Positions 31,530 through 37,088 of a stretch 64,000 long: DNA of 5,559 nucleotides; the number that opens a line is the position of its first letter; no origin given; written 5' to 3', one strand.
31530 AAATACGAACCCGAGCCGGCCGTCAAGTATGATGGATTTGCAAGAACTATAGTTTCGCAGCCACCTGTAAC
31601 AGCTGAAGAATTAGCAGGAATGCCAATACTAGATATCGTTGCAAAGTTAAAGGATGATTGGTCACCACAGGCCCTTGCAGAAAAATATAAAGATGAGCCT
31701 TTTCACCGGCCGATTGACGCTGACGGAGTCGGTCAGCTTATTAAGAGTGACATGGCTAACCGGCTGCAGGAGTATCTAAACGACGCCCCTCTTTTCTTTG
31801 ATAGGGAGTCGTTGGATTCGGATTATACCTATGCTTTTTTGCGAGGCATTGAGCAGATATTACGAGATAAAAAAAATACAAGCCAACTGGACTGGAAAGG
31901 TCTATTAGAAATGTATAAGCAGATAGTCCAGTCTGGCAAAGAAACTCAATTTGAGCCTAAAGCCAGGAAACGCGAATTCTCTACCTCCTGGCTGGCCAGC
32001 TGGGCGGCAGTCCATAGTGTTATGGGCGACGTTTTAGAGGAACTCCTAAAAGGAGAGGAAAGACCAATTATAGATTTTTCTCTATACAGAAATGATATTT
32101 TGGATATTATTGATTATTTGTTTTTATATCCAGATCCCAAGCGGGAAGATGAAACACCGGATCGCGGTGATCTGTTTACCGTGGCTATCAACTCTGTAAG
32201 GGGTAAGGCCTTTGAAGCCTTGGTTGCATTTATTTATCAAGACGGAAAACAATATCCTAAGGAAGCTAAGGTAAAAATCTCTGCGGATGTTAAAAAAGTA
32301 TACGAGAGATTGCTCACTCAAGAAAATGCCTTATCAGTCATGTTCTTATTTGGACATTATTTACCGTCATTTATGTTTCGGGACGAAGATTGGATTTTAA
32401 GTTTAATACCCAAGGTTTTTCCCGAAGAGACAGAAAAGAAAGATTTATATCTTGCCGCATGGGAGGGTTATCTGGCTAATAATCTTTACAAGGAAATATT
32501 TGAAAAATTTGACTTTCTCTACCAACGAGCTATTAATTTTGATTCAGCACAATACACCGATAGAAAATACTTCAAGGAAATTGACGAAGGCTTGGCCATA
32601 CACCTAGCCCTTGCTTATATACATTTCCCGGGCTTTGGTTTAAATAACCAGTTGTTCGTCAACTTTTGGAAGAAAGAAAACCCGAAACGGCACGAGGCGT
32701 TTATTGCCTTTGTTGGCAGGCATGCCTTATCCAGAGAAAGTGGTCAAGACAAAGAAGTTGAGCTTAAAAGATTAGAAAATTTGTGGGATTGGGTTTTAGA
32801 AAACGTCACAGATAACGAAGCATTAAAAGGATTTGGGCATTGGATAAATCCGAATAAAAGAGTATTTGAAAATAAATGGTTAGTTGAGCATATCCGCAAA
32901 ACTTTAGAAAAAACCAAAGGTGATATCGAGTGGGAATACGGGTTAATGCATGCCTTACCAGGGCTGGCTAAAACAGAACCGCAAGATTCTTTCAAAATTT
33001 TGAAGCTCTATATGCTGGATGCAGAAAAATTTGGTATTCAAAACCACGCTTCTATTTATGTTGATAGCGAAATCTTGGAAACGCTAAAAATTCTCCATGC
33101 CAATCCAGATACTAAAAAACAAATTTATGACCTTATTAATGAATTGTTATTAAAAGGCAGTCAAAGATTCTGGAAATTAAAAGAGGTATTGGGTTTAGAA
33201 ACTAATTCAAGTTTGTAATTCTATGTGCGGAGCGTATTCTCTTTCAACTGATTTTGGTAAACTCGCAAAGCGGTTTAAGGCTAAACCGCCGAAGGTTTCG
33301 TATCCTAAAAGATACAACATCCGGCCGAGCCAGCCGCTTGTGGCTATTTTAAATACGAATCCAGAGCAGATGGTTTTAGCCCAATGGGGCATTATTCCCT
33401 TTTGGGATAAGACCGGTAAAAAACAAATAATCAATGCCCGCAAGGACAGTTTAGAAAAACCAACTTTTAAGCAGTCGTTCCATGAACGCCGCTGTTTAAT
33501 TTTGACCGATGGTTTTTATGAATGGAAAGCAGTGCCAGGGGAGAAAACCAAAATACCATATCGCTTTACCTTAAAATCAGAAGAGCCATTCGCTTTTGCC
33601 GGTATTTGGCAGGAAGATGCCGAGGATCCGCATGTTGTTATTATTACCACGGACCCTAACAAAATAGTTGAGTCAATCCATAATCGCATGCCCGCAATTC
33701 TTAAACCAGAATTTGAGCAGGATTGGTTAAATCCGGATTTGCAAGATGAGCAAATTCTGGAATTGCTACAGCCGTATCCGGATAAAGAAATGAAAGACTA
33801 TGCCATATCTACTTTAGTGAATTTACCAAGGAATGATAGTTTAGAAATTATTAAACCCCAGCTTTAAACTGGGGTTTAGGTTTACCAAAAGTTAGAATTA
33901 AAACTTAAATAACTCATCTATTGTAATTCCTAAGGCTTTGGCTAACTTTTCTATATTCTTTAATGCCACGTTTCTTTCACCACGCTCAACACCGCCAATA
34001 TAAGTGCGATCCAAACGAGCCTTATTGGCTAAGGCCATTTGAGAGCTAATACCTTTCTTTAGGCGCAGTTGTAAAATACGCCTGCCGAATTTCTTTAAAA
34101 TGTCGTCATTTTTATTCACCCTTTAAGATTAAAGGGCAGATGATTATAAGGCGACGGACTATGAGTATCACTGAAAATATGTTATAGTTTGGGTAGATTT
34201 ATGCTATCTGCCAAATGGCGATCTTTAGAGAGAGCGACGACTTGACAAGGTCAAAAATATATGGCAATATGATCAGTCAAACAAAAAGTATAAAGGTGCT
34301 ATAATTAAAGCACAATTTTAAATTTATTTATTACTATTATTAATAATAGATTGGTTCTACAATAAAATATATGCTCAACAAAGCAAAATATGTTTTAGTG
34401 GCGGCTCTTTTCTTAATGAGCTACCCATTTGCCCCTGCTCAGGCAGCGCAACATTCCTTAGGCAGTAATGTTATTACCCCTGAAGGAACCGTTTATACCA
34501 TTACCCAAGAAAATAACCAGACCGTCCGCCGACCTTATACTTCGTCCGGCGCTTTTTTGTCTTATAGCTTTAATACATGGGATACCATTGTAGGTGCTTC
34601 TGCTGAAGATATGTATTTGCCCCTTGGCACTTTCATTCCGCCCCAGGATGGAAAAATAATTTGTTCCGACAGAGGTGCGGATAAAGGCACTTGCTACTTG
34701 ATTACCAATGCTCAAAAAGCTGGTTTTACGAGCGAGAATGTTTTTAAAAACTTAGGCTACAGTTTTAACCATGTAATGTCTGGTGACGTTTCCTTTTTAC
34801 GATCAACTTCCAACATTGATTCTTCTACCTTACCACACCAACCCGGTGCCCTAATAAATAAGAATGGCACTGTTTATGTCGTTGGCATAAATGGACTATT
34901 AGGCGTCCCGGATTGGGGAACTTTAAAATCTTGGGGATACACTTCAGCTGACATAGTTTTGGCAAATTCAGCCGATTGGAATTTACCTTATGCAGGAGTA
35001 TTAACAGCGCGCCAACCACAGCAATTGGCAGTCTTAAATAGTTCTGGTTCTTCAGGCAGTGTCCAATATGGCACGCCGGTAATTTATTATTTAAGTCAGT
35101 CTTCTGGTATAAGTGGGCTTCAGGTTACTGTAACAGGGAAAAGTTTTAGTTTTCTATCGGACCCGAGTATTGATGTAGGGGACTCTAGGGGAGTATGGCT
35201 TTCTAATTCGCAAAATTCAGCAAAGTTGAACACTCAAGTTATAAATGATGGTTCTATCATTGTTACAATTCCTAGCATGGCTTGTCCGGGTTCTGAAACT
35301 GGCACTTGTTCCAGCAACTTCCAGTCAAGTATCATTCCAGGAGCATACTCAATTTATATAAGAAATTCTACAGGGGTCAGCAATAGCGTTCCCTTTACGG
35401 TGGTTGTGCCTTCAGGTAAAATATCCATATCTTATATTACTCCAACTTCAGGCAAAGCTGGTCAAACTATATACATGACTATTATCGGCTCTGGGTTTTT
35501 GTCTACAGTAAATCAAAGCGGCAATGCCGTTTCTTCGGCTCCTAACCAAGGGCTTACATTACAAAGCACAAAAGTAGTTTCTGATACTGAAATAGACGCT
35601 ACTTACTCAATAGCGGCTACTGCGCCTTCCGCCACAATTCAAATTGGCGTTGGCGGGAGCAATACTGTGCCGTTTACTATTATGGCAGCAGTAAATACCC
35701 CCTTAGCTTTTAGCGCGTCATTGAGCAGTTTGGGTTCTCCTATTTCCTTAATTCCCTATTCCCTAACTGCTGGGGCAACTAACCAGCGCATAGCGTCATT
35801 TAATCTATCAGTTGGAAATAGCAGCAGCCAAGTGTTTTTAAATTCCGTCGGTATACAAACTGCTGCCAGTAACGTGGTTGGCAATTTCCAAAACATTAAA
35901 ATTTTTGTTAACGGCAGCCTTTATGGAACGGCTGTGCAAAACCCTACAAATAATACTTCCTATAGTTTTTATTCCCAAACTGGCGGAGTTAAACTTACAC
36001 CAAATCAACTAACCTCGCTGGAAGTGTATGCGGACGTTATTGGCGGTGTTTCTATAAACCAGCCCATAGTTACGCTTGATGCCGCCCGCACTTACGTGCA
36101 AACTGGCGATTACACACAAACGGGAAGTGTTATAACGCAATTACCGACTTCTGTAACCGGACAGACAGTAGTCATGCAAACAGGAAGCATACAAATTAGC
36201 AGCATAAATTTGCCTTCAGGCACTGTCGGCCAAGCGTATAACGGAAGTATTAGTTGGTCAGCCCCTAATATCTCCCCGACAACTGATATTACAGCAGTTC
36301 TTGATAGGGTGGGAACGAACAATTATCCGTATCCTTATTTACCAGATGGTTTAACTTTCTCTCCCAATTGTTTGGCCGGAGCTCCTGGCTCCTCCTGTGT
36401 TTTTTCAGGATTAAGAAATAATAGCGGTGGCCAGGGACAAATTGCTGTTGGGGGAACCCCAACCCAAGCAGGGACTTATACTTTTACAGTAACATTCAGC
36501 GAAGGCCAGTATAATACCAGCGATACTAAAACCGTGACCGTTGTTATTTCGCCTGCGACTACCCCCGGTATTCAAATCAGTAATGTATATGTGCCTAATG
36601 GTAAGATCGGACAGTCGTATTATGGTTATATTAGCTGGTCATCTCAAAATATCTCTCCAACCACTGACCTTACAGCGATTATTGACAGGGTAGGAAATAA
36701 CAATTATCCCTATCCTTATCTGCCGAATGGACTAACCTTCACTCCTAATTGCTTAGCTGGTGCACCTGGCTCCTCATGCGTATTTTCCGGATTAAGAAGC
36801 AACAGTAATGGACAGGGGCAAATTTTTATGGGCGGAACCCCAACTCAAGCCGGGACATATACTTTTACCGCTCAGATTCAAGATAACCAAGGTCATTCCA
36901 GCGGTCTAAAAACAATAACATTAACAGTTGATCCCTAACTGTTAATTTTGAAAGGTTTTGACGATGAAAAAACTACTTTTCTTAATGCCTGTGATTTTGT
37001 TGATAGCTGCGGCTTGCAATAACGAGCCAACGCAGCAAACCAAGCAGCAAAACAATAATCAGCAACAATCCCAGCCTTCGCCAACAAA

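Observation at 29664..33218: Two uncharacterised proteins (191 aa and 992 aa) translationally coupled downstream of an MmeI-like enzyme: candidate novel defence module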

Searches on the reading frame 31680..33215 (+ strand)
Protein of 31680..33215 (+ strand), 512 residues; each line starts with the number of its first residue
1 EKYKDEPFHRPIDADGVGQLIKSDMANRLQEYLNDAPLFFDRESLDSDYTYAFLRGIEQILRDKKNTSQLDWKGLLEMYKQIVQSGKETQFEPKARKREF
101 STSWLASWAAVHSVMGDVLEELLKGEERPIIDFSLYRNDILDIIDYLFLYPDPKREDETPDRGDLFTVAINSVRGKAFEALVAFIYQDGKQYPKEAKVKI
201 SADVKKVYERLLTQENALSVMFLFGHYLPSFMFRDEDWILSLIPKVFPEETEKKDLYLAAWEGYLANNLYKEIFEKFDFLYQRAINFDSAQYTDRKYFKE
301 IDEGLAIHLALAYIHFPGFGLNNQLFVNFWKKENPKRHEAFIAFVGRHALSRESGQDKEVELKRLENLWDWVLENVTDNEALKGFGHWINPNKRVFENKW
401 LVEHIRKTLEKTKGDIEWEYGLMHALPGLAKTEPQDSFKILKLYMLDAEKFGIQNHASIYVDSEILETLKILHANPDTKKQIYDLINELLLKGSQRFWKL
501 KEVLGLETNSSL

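Call 59: search_dna_similar(query=window:31680-33215:+, collection=plasmids, mode=protein, max_evalue=0.001, max_rows=20)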
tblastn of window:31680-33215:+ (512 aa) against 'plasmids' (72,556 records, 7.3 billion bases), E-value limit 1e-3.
Records with a match: 8; places in all: 8; records where one place covers at least 80% of the query: 3.
Best place of each record, by identity: <60% 8.
By first word of the organism name: Legionella 3; Haloferax 2; Natronorubrum 1; Halobiforma 1; Haladaptatus 1.
By predicted mobility (MOB-suite, as given by PLSDB): non-mobilizable 5; conjugative 3.
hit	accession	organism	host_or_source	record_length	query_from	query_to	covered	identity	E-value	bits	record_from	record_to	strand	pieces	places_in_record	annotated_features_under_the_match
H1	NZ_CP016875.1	Legionella pneumophila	Glomma River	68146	46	497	88%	24.0%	6e-12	76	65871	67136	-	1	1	none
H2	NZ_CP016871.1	Legionella pneumophila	industrial building air scrubber liquid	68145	46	497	88%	24.0%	6e-12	76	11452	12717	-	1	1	hypothetical protein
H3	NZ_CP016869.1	Legionella pneumophila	clinical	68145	46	497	88%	24.0%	6e-12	76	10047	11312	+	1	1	hypothetical protein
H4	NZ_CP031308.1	Natronorubrum bangense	Cell culture,The Bange salt-alkaline ...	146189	151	390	47%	25.9%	1e-10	72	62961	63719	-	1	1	ATP-binding protein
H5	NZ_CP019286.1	Halobiforma lacisalsi AJ5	Ayakekumsalt Lake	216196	173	376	40%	26.2%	2e-5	55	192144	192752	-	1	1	ATP-binding protein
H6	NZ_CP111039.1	Haladaptatus caseinilyticus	cell culture,sediment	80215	151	315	32%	27.5%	6e-5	54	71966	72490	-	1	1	hypothetical protein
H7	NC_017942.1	Haloferax mediterranei ATCC 33500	-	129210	133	287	30%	28.2%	4e-7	61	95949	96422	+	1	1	hypothetical protein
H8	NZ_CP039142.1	Haloferax mediterranei ATCC 33500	Cell culture,Spain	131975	133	287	30%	28.2%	4e-7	61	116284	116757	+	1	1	hypothetical protein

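Call 60: get_annotated_region(hit=H2, flank=6000)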
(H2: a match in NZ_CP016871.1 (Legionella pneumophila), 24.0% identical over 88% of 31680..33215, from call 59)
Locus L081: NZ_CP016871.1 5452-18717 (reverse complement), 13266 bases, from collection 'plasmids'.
description: Legionella pneumophila subsp. pneumophila strain FFI103 plasmid unnamed, complete sequence
organism: Legionella pneumophila (NCBI taxid 91891)
taxonomy: Bacteria; Pseudomonadota; Gammaproteobacteria; Legionellales; Legionellaceae; Legionella; Legionella pneumophila
host: -; source: industrial building air scrubber liquid; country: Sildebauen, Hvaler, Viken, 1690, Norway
typing (MOB-suite, as given by PLSDB): conjugative; relaxase MOBF; mating-pair formation MPF_F
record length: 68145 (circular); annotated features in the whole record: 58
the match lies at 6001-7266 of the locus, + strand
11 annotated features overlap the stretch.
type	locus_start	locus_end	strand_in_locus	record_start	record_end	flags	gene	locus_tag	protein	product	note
CDS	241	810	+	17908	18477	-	-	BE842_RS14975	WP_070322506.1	recombinase family protein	GO:0006310 - DNA recombination [Evidence IEA]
CDS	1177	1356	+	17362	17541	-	-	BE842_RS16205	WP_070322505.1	helix-turn-helix domain-containing protein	GO:0006310 - DNA recombination [Evidence IEA]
CDS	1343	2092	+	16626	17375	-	-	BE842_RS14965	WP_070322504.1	hypothetical protein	-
CDS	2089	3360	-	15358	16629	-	-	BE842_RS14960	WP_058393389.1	IS256 family transposase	-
CDS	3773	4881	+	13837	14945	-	-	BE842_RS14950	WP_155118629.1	IS3 family transposase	-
CDS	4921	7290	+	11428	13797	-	-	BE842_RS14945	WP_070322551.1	hypothetical protein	-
CDS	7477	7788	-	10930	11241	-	-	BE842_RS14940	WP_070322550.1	hypothetical protein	-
CDS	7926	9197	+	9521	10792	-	-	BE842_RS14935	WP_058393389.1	IS256 family transposase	-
CDS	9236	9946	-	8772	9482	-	-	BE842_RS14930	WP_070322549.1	hypothetical protein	-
CDS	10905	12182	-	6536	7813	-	-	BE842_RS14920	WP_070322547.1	Y-family DNA polymerase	-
CDS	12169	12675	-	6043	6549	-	umuD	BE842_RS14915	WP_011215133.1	translesion error-prone DNA polymerase V autoproteolytic subunit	-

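Call 61: get_annotated_region(hit=H4, flank=6000)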
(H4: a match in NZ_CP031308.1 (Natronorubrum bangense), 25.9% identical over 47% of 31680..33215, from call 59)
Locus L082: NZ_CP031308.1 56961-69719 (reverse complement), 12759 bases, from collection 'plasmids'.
description: Natronorubrum bangense strain JCM 10635 plasmid unnamed3, complete sequence
organism: Natronorubrum bangense (NCBI taxid 61858)
taxonomy: Archaea; Euryarchaeota; Halobacteria; Halobacteriales; Natrialbaceae; Natronorubrum; Natronorubrum bangense
host: -; source: Cell culture,The Bange salt-alkaline lake in Tibet; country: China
typing (MOB-suite, as given by PLSDB): non-mobilizable
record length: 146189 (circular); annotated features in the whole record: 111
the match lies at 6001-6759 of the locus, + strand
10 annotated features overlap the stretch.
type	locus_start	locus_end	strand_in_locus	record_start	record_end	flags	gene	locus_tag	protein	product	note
CDS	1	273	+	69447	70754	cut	-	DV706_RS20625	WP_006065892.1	site-specific integrase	-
CDS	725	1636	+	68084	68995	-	-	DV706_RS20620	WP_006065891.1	ParA family protein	-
CDS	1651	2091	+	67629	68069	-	-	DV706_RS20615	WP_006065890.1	hypothetical protein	-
CDS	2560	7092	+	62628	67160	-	-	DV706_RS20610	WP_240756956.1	ATP-binding protein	-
CDS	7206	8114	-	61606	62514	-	-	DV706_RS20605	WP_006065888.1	DUF4238 domain-containing protein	-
CDS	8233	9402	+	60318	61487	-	-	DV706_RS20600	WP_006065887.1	ISH3 family transposase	-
CDS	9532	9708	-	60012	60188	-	-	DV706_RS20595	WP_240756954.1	hypothetical protein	-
CDS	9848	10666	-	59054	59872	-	-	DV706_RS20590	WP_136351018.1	hypothetical protein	-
CDS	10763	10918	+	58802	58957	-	-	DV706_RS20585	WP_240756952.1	hypothetical protein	-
CDS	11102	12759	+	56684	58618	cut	-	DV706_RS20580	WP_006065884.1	hypothetical protein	-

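Call 62: search_protein_families(library=pfam, proteins=[L082:2560-7092:+, L081:4921-7290:+], max_evalue=0.001)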
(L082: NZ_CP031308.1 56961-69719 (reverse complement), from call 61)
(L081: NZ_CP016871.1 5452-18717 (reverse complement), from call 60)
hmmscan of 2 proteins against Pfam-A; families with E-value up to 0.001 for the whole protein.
L082:2560-7092:+ (1510 aa): 0 families

L081:4921-7290:+ (789 aa): 0 families

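Call 63: search_protein_families(library=padloc, proteins=[L082:2560-7092:+, L081:4921-7290:+], max_evalue=0.001)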
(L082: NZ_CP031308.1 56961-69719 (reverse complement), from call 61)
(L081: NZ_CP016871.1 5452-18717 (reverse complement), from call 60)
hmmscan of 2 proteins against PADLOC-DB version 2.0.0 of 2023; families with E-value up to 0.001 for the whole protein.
L082:2560-7092:+ (1510 aa): 2 families
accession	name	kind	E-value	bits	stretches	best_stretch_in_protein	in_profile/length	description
PDLC04166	Dsr1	-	8.8e-37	124.4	1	652-1498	417-1213/1227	-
PDLC04702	PDC-M54A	-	3e-10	36.2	1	178-325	279-432/1621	-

L081:4921-7290:+ (789 aa): 1 family
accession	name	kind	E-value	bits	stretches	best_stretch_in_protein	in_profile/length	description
PDLC04166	Dsr1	-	8.4e-34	114.5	1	36-779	469-1214/1227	-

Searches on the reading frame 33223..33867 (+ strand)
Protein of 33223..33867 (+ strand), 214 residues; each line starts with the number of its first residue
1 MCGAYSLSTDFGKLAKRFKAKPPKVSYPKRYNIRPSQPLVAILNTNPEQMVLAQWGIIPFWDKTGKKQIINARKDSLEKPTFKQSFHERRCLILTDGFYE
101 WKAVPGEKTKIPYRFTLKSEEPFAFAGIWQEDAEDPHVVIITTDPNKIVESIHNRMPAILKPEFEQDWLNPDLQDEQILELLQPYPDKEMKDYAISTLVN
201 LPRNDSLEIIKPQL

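Call 5: search_protein_families(library=pfam, proteins=[window:33223-33867:+], max_evalue=0.01)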
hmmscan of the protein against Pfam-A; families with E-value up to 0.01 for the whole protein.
window:33223-33867:+ (214 aa): 1 family
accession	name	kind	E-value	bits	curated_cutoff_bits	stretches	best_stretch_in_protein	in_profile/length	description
PF02586.19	SRAP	-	8e-58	195.9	27.1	1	1-200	1-212/214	SOS response associated peptidase (SRAP)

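Call 6: search_protein_families(library=padloc, proteins=[window:33223-33867:+], max_evalue=0.01)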
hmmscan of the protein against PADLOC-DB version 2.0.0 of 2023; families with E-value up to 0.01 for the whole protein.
window:33223-33867:+ (214 aa): 0 families

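Call 9: search_protein_families(library=ncbifam, proteins=[window:33223-33867:+], max_evalue=0.1)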
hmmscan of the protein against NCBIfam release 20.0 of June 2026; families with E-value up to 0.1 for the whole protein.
window:33223-33867:+ (214 aa): 1 family
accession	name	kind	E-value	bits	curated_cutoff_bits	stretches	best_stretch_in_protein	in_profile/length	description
NF007413.0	PRK09951.1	subfamily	1.8e-16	60.2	349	1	29-212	34-221/222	hypothetical protein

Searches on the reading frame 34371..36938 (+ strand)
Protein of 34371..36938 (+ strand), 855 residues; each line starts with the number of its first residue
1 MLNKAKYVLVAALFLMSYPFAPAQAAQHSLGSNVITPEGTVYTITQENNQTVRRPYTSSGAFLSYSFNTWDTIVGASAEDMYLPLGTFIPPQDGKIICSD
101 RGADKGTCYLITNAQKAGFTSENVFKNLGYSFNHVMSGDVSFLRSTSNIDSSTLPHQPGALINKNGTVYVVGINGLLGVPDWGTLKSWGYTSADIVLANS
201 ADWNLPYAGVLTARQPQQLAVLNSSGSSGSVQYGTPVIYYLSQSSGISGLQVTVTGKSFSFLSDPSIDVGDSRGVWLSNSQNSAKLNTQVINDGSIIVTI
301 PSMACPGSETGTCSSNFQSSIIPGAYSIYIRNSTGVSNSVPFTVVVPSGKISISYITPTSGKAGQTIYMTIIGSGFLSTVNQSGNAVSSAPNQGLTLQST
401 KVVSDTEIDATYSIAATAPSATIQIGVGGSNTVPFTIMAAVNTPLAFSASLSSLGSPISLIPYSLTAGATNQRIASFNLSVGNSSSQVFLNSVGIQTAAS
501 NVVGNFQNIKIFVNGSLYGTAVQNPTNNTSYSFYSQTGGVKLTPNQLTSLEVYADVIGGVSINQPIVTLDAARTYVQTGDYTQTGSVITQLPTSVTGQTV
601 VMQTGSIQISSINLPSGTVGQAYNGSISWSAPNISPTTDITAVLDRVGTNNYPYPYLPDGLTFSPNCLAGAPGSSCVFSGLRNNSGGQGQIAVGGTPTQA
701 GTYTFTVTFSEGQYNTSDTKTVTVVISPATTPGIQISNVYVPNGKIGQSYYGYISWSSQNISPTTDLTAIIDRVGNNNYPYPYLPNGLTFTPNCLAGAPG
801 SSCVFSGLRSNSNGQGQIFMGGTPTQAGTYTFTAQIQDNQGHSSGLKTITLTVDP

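Call 5: search_protein_families(library=pfam, proteins=[window:34371-36938:+], max_evalue=0.01)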
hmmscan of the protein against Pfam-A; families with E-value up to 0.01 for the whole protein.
window:34371-36938:+ (855 aa): 5 families
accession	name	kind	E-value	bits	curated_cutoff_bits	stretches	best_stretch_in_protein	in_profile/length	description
PF19077.6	Big_13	-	0.0004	21.2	27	0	812-854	60-101/102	Bacterial Ig-like domain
PF11797.14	WxLIP_HBD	-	0.0011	19.3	28.9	0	687-724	91-128/138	WxL Interacting Protein, host binding domain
PF07703.20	A2M_BRD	-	0.0039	18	22.7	0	279-371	22-120/140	Alpha-2-macroglobulin bait region domain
PF07495.19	Y_Y_Y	-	0.0078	16.5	26.6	0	823-853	33-64/65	Y_Y_Y domain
PF22352.2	K319L-like_PKD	-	0.0091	16.4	27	0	698-724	57-82/84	K319L-like, PKD domain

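Call 6: search_protein_families(library=padloc, proteins=[window:34371-36938:+], max_evalue=0.01)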
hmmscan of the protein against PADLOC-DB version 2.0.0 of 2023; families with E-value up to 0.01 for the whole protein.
window:34371-36938:+ (855 aa): 0 families

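Call 99: search_dna_similar(query=window:34371-36938:+, collection=phages, mode=protein, max_evalue=0.001, max_rows=6)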
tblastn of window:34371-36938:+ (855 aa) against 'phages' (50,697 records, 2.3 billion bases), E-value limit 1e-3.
No match.
